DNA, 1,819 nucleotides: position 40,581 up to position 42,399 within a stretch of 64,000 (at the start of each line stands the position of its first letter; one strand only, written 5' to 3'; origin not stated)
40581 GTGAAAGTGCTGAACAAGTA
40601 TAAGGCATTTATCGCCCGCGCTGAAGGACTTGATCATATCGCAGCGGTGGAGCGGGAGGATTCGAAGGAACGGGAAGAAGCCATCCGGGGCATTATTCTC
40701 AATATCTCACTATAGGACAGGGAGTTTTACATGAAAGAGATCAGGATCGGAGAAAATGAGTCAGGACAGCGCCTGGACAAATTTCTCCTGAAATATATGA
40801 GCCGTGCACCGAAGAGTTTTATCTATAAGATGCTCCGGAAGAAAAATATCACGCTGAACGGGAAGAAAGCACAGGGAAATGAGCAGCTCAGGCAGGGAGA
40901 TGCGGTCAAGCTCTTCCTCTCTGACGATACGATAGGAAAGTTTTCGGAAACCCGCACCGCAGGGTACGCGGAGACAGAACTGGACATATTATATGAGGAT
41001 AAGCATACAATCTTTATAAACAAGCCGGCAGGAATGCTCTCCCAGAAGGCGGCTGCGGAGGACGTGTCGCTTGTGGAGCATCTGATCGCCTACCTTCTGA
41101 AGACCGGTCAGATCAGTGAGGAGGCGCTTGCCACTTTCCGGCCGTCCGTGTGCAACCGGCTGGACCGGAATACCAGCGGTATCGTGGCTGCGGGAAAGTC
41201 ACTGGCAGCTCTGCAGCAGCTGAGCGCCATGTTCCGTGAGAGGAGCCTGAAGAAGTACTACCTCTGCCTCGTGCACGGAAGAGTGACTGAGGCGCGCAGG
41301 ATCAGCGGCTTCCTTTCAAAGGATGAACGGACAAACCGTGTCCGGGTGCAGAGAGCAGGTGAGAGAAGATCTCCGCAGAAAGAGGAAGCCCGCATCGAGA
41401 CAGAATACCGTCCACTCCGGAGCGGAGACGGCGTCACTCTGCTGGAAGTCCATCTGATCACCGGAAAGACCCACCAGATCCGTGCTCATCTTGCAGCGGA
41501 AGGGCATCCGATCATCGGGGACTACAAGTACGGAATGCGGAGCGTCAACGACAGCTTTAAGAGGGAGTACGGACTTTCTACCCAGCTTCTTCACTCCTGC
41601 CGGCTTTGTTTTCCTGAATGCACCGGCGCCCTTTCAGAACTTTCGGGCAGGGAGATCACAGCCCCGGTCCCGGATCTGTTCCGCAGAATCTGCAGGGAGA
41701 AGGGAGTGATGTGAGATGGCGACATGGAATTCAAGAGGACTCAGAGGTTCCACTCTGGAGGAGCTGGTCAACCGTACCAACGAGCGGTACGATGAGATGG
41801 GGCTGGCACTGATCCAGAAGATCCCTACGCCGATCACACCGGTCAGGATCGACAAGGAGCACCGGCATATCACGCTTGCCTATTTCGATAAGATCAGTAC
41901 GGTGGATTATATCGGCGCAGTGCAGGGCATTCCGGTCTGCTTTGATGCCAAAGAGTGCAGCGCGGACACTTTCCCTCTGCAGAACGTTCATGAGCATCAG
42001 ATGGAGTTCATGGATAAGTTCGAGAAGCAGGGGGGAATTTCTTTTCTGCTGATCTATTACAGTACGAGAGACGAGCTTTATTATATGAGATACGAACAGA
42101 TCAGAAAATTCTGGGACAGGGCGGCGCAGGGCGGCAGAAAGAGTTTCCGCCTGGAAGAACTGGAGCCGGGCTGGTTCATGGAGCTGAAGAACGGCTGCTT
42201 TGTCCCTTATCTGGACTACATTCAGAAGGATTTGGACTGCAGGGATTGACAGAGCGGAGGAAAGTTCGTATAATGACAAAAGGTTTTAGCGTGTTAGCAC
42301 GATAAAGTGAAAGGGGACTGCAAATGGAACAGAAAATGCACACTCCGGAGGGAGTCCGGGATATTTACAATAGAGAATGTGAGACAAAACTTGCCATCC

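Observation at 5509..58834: Both Rnf and Ech ferredoxin-driven ion pumps in one genome segment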

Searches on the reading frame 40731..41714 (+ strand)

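Call 10: search_protein_families(library=pfam, proteins=[window:40731-41714:+], max_evalue=0.00001)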
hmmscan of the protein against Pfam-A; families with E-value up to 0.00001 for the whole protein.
window:40731-41714:+ (327 aa): 1 family
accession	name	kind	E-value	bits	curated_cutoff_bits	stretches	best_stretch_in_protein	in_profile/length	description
PF00849.27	PseudoU_synth_2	-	7.3e-32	111.1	26.8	1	92-256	1-152/152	RNA pseudouridylate synthase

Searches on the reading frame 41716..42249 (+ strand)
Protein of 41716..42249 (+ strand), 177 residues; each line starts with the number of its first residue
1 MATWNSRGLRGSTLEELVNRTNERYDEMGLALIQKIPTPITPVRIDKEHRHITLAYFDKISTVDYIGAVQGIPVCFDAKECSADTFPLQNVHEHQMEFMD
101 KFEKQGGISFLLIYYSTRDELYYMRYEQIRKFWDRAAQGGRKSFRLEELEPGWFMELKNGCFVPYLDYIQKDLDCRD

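Call 10: search_protein_families(library=pfam, proteins=[window:41716-42249:+], max_evalue=0.00001)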
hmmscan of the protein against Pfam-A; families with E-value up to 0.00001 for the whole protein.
window:41716-42249:+ (177 aa): 1 family
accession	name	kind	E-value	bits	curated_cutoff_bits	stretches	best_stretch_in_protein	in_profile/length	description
PF03838.20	RecU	-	2.6e-68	229.5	25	1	10-170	1-162/162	Recombination protein U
